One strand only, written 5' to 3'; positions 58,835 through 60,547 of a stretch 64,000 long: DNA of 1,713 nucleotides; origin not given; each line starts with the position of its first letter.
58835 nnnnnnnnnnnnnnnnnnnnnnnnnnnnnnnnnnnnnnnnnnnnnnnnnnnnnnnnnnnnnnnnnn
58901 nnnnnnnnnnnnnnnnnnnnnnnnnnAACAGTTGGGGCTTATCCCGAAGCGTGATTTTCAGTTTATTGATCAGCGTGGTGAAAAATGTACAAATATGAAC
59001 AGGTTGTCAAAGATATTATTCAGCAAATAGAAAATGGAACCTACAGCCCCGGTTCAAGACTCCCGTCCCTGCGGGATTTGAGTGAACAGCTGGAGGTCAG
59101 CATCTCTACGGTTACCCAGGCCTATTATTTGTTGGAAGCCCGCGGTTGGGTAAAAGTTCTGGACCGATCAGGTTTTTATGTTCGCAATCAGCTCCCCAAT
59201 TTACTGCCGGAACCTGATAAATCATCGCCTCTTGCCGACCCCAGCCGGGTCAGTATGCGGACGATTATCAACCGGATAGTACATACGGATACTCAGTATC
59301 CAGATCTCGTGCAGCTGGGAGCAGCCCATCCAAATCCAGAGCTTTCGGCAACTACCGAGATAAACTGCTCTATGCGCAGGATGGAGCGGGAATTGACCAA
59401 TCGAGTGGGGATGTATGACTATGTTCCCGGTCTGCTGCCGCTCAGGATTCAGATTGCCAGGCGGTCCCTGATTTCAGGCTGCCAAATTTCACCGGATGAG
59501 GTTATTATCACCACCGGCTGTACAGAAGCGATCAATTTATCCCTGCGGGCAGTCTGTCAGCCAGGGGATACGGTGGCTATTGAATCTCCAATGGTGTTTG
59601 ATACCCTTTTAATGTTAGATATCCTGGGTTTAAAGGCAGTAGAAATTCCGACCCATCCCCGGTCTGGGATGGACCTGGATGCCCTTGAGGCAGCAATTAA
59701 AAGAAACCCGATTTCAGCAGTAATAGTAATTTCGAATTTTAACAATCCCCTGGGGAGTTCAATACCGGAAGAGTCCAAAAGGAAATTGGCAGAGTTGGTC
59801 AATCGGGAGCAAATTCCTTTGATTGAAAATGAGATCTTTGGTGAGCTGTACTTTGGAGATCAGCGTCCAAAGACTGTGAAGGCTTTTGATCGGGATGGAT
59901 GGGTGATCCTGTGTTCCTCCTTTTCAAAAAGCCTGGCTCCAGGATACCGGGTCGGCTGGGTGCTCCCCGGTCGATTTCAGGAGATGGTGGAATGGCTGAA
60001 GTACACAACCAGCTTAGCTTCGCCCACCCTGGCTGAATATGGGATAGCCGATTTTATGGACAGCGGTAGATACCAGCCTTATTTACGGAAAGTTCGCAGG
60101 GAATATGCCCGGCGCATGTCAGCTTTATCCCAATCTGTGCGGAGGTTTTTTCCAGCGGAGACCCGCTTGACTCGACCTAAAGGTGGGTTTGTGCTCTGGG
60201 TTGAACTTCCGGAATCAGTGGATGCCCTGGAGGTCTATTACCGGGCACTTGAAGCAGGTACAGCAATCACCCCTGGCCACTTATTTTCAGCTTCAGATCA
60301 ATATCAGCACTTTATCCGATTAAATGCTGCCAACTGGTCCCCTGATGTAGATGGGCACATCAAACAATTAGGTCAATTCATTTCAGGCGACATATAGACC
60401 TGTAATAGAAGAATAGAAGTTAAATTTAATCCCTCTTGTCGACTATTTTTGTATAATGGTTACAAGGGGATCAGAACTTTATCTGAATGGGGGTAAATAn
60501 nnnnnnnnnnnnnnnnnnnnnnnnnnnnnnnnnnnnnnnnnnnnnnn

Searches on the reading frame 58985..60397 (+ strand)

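Call 24: search_protein_families(library=ncbifam, proteins=[window:58985-60397:+], max_evalue=1e-10)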
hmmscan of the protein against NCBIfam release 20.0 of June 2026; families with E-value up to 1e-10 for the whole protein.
window:58985-60397:+ (470 aa): 46 families (the best 25 are shown)
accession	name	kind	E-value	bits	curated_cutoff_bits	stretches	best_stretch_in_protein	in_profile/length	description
NF052282.1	PLP_TF_PdxR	equivalog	2.3e-68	231.3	320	1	4-452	3-436/448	MocR-like pyridoxine biosynthesis transcription factor PdxR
NF052290.2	MocR_like_YczR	exception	2.6e-63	214.3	487.4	1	3-458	20-450/458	MocR-like transcription factor YczR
NF052286.1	ecto_TF_EhuR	exception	9.3e-49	166.2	480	1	3-446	12-427/458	MocR-like ectoine utilization transcription factor EhuR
NF052281.1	rhizopine_MocR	equivalog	1.3e-43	149.4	650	1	5-430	21-442/479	rhizopine catabolism transcriptional regulator MocR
NF041364.1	GntC_guanitoxin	equivalog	4.7e-41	140.9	415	1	136-463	25-354/356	guanitoxin biosynthesis PLP-dependent (S)-gamma-hydroxy-L-arginine cyclodehydratase GntC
TIGR04461.1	endura_MppQ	equivalog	6e-37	127.6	540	1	110-439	16-354/392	enduracididine biosynthesis enzyme MppQ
NF005732.0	PRK07550.1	equivalog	8.1e-34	117.3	366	1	104-452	30-373/389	aminotransferase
NF052285.1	GABA_TF_GabR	exception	8.2e-31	107.3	600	1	4-424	1-407/456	MocR-like transcriptional regulator GabR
NF012025.0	PRK15481.1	equivalog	1.1e-30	106.7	573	1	150-449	123-412/432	MocR-like B6 salvage transcription factor PtsJ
NF004770.0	PRK06108.1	subfamily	1.8e-29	102.8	422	1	142-466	67-392/396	pyridoxal phosphate-dependent aminotransferase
NF005744.0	PRK07568.1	subfamily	1.8e-28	99.5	389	1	136-409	54-327/398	pyridoxal phosphate-dependent aminotransferase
TIGR01265.1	tyr_nico_aTase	subfamily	2.5e-27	95.9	292.45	1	87-328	12-255/403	tyrosine/nicotianamine family aminotransferase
NF005305.0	PRK06836.1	equivalog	2.3e-26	93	376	1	117-436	43-365/396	pyridoxal phosphate-dependent aminotransferase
NF005816.0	PRK07682.1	equivalog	1.7e-24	86.2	620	1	127-466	49-383/390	aminotransferase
NF041091.1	asp_aminotase_Arch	equivalog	1.2e-22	80.3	550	1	106-466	27-375/376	aspartate aminotransferase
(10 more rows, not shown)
